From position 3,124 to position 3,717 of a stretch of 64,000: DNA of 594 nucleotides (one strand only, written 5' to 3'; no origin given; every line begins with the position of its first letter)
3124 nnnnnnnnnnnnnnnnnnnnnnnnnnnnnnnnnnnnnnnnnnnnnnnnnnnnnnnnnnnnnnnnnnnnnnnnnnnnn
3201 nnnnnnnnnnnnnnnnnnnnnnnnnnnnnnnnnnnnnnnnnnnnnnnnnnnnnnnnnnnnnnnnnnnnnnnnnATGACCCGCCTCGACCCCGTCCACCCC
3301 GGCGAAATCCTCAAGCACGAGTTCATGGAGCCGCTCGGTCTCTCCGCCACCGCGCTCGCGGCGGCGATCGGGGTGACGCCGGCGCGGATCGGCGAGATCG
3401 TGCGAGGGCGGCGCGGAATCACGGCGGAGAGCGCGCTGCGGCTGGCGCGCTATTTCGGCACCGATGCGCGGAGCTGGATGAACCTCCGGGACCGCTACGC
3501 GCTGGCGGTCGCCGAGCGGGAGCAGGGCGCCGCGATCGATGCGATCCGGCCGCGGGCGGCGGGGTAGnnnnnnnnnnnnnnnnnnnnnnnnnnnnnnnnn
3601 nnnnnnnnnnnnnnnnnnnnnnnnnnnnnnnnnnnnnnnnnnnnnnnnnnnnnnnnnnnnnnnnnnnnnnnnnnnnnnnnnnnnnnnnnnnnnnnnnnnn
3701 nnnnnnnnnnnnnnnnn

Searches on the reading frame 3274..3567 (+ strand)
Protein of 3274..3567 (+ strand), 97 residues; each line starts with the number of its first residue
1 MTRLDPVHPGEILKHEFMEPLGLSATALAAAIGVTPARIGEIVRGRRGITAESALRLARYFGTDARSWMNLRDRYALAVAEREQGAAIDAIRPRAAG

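Call 5: search_protein_families(library=pfam, proteins=[window:3274-3567:+], max_evalue=0.1)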
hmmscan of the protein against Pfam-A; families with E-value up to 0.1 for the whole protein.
window:3274-3567:+ (97 aa): 5 families
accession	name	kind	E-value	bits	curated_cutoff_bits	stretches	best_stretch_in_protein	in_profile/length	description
PF01381.28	HTH_3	-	4.5e-11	43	23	1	16-65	3-52/55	Helix-turn-helix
PF13560.12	HTH_31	-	5e-08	33.6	27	1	19-65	11-58/64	Helix-turn-helix domain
PF15943.11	YdaS_toxin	-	0.00031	20.9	30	1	24-57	10-43/65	Bacterial toxin YdaS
PF13443.12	HTH_26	-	0.0033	18.1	22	1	17-63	5-52/63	Cro/C1-type HTH DNA-binding domain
PF12844.13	HTH_19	-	0.078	13.3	30.2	0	21-66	11-56/64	Helix-turn-helix domain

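Call 8: search_protein_families(library=ncbifam, proteins=[window:3274-3567:+], max_evalue=0.1)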
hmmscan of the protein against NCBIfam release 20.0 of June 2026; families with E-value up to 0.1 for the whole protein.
window:3274-3567:+ (97 aa): 3 families
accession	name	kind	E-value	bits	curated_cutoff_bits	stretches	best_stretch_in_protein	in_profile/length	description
TIGR02607.1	antidote_HigA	equivalog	2.3e-30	104.2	47.7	1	4-82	2-80/81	HigA family addiction module antitoxin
TIGR03070.1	couple_hipB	subfamily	0.043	13.8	71.65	1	21-63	14-56/58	type II toxin-antitoxin system Y4mF family antitoxin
NF038139.1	Reg_Aceta_RamB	equivalog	0.062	11.9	700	1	22-70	15-63/465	acetate metabolism transcriptional regulator RamB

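Call 9: search_protein_families(library=padloc, proteins=[window:3274-3567:+], max_evalue=0.1)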
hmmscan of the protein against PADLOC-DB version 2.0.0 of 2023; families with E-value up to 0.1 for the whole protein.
window:3274-3567:+ (97 aa): 1 family
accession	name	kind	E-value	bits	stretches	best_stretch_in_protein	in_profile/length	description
PDLC04775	PDC-M69A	-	0.028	12.9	1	18-68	16-66/113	-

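Call 23: search_dna_similar(query=window:3274-3567:+, collection=plasmids, mode=protein, max_rows=15)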
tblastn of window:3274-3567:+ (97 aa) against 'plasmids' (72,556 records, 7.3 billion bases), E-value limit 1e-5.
Records with a match: 334; places in all: 350; records where one place covers at least 80% of the query: 297.
Best place of each record, by identity: 60-80% 1; <60% 333.
By first word of the organism name: Escherichia 67; Klebsiella 30; Rhizobium 18; Salmonella 17; Citrobacter 16; Sinorhizobium 12; Azospirillum 10; Enterobacter 10; Leptospira 9; Sphingobium 6; and 71 more.
By predicted mobility (MOB-suite, as given by PLSDB): non-mobilizable 157; mobilizable 99; conjugative 78.
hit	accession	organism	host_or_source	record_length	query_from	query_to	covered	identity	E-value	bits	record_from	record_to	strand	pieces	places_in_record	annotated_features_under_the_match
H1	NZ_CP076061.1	Cupriavidus sp. EM10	Pure-cultured cell,sewage water sludge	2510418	4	97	97%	56.8%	3e-17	82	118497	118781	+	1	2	none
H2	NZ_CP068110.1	Moraxella osloensis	-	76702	6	97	95%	56.5%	2e-20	91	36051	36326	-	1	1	HigA family addiction module antitoxin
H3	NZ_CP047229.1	Moraxella osloensis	whole organism,activated sludge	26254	6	95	93%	57.8%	1e-19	89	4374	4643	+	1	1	HigA family addiction module antitoxin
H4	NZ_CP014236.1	Moraxella osloensis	Homo sapiens,pure culture,cerebrospinal ...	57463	6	95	93%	57.8%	1e-19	89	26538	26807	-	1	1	HigA family addiction module antitoxin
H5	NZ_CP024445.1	Moraxella osloensis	Homo sapiens,single cell,skin swab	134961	6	95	93%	57.8%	1e-19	89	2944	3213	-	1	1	HigA family addiction module antitoxin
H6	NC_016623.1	Azospirillum lipoferum 4B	-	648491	7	96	93%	57.1%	3e-16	79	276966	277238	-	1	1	HigA family addiction module antitoxin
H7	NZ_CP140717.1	Acinetobacter johnsonii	Homo sapiens,mixed culture,urine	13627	7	89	86%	61.4%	6e-19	86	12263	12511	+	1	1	HigA family addiction module antitoxin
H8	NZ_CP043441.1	Cupriavidus campinensis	cell culture,soil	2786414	4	89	89%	57.0%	2e-15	76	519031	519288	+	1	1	none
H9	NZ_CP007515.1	Rubrobacter radiotolerans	-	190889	4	96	96%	51.6%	3e-17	82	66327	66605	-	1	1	HigA family addiction module antitoxin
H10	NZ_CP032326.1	Azospirillum argentinense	soil sample,Agricultural field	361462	1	93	96%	51.6%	4e-15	76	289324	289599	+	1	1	HigA family addiction module antitoxin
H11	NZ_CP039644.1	Azospirillum sp. TSA2s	Soil,rice paddy soil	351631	1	93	96%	51.6%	5e-15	75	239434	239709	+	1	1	HigA family addiction module antitoxin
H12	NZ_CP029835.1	Azospirillum ramasamyi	single cell,Cow dung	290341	3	93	94%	52.7%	1e-14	74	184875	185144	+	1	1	HigA family addiction module antitoxin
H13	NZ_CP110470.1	Rhodococcus opacus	cell culture,Soil contaminated by oil ...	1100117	6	95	93%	53.3%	5e-17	81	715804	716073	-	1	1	record has no annotation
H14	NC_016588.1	Azospirillum lipoferum 4B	-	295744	4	93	93%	53.3%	9e-15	74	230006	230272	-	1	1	HigA family addiction module antitoxin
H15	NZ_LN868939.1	Nocardia farcinica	not known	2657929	3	93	94%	51.6%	3e-16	79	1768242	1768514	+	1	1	none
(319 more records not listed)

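Call 26: get_annotated_region(hit=H6, flank=1500)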
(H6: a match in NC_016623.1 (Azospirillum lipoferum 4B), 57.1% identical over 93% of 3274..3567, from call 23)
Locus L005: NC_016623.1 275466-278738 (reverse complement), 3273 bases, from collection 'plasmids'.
description: Azospirillum lipoferum 4B plasmid AZO_p3, complete sequence
organism: Azospirillum lipoferum 4B (NCBI taxid 862719)
taxonomy: Bacteria; Pseudomonadota; Alphaproteobacteria; Rhodospirillales; Azospirillaceae; Azospirillum; Azospirillum lipoferum; Azospirillum lipoferum 4B
host: -; source: -; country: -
typing (MOB-suite, as given by PLSDB): non-mobilizable
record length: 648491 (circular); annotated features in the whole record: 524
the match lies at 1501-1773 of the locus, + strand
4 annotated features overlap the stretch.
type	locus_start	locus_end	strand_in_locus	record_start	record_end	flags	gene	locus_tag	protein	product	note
CDS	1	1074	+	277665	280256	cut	acnB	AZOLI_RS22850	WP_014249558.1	bifunctional aconitate hydratase 2/2-methylisocitrate dehydratase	GO:0006099 - tricarboxylic acid cycle [Evidence IEA]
CDS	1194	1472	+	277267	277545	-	-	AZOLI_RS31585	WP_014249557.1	type II toxin-antitoxin system RelE/ParE family toxin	-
CDS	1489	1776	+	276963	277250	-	-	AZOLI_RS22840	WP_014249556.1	HigA family addiction module antitoxin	-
CDS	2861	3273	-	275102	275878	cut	-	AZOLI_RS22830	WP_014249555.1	SDR family NAD(P)-dependent oxidoreductase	-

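Call 27: get_annotated_region(hit=H10, flank=1500)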
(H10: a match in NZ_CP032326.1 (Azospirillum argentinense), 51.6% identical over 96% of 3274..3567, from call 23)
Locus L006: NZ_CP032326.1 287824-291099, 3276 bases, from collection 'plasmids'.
description: Azospirillum argentinense strain MTCC4035 plasmid p5, complete sequence
organism: Azospirillum argentinense (NCBI taxid 2970906)
taxonomy: Bacteria; Pseudomonadota; Alphaproteobacteria; Rhodospirillales; Azospirillaceae; Azospirillum; Azospirillum argentinense
host: -; source: soil sample,Agricultural field; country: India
typing (MOB-suite, as given by PLSDB): conjugative; relaxase MOBP,MOBQ; mating-pair formation MPF_T
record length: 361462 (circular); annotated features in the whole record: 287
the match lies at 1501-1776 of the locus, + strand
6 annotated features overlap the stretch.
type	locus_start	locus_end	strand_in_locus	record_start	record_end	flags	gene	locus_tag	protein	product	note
CDS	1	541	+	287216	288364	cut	-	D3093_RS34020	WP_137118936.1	hypothetical protein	-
CDS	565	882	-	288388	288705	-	-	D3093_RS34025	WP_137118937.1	transposase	-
CDS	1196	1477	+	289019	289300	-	-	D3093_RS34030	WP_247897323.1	type II toxin-antitoxin system RelE/ParE family toxin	-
CDS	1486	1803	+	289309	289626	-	-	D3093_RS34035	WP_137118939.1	HigA family addiction module antitoxin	-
CDS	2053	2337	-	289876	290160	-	-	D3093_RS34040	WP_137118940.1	HU family DNA-binding protein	GO:0030261 - chromosome condensation [Evidence IEA]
CDS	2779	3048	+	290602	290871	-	-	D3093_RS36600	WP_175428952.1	hypothetical protein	-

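Call 31: find_related_loci(query=window:3274-3567:+, collection=genome_contigs, flank=4000)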
Query window:3274-3567:+ (97 aa) in genome_contigs; peptide patterns used: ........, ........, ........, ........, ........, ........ (x = any residue, [..] = any of these).
600 stretches matched a pattern (row limit reached: there are more); 321 encode a relative of the query (tblastn E <= 1e-3); the best 80 are kept; 79 distinct loci.
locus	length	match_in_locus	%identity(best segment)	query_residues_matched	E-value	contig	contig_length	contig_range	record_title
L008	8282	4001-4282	81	1-94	8e-49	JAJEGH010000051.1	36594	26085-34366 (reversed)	MAG: Alphaproteobacteria bacterium isolate p16x44bins.53 k141_525575, whole genome shotgun sequence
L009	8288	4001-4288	79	1-96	2e-48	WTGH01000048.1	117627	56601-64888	MAG: Rhodospirillaceae bacterium isolate CO36386bin_9 NODE_107_length_117627_cov_38.950014, whole genome shotgun sequenc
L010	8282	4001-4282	81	1-94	1e-47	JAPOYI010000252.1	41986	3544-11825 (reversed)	MAG: Gammaproteobacteria bacterium isolate COS4_bin_29 NODE_890_length_41986_cov_19.1324, whole genome shotgun sequence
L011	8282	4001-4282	80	1-94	8e-48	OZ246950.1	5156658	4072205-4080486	MAG: Longimicrobiales bacterium isolate 3aa531a3-4ffc-4887-82fc-46ee838b716f genome assembly, chromosome: 1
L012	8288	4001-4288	79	1-96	1e-47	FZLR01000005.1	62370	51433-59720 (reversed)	Rhodospirillaceae bacterium Spongia_Bin9 genome assembly, contig: NODE_5_length_62370_cov_5.3058, whole genome shotgun s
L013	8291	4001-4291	77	1-97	5e-47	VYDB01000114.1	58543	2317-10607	MAG: Gammaproteobacteria bacterium isolate SB0675_bin_3 NODE_231_length_58543_cov_13.991007, whole genome shotgun sequen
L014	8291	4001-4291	76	1-97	4e-47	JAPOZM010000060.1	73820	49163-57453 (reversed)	MAG: Gemmatimonadaceae bacterium isolate COS4_bin_9 NODE_349_length_73820_cov_26.6452, whole genome shotgun sequence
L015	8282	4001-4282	79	1-94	4e-47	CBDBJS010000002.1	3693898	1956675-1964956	MAG: Longimicrobiales bacterium isolate 60270cfb-bcca-4a79-918d-44b5eb70727e genome assembly, contig: contig_2, whole ge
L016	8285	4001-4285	79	1-95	6e-47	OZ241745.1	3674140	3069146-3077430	MAG: Alphaproteobacteria bacterium isolate 9b8f76ce-96b5-4b12-8313-006c5a740c9e genome assembly, chromosome: 1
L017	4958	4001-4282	77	1-94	2e-46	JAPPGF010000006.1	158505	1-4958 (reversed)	MAG: Gemmatimonadota bacterium isolate RHO1_bin_49 NODE_186_length_158505_cov_69.084525, whole genome shotgun sequence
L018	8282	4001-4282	79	1-94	5e-46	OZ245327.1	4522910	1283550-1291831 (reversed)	MAG: Longimicrobiales bacterium isolate a868c1f5-20c0-43c7-9325-8e090fe4a492 genome assembly, chromosome: 1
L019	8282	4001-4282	77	1-94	5e-46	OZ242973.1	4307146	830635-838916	MAG: Longimicrobiales bacterium isolate 604f19ae-e220-46ce-a052-2e0d8117235f genome assembly, chromosome: 1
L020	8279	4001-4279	76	1-93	4e-46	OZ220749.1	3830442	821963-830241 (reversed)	MAG: bacterium isolate 072a604d-d951-4d4f-bb27-b5f30d89a258 genome assembly, chromosome: 1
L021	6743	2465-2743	76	1-93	9e-46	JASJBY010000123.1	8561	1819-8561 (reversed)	MAG: Gammaproteobacteria bacterium isolate MO_133.B26 MO_133.c_2671, whole genome shotgun sequence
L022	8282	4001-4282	76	1-94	6e-46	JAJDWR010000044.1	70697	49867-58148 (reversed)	MAG: Gammaproteobacteria bacterium isolate jk18x25bins.5 k141_187116, whole genome shotgun sequence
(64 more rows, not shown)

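Call 62: search_protein_families(library=pfam, proteins=[L009:3697-3978:+, L005:1194-1472:+], max_evalue=0.01)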
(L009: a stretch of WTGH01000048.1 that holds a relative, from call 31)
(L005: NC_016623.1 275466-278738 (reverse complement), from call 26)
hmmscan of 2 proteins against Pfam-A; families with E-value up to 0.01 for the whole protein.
L009:3697-3978:+ (93 aa): 1 family
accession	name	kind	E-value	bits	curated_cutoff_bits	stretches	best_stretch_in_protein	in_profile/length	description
PF05015.19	HigB-like_toxin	-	8.1e-17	61.9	27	1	27-93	26-91/91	RelE-like toxin of type II toxin-antitoxin system HigB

L005:1194-1472:+ (92 aa): 1 family
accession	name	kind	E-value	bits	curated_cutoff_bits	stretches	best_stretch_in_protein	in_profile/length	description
PF05015.19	HigB-like_toxin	-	9.4e-19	68.1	27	1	4-92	2-91/91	RelE-like toxin of type II toxin-antitoxin system HigB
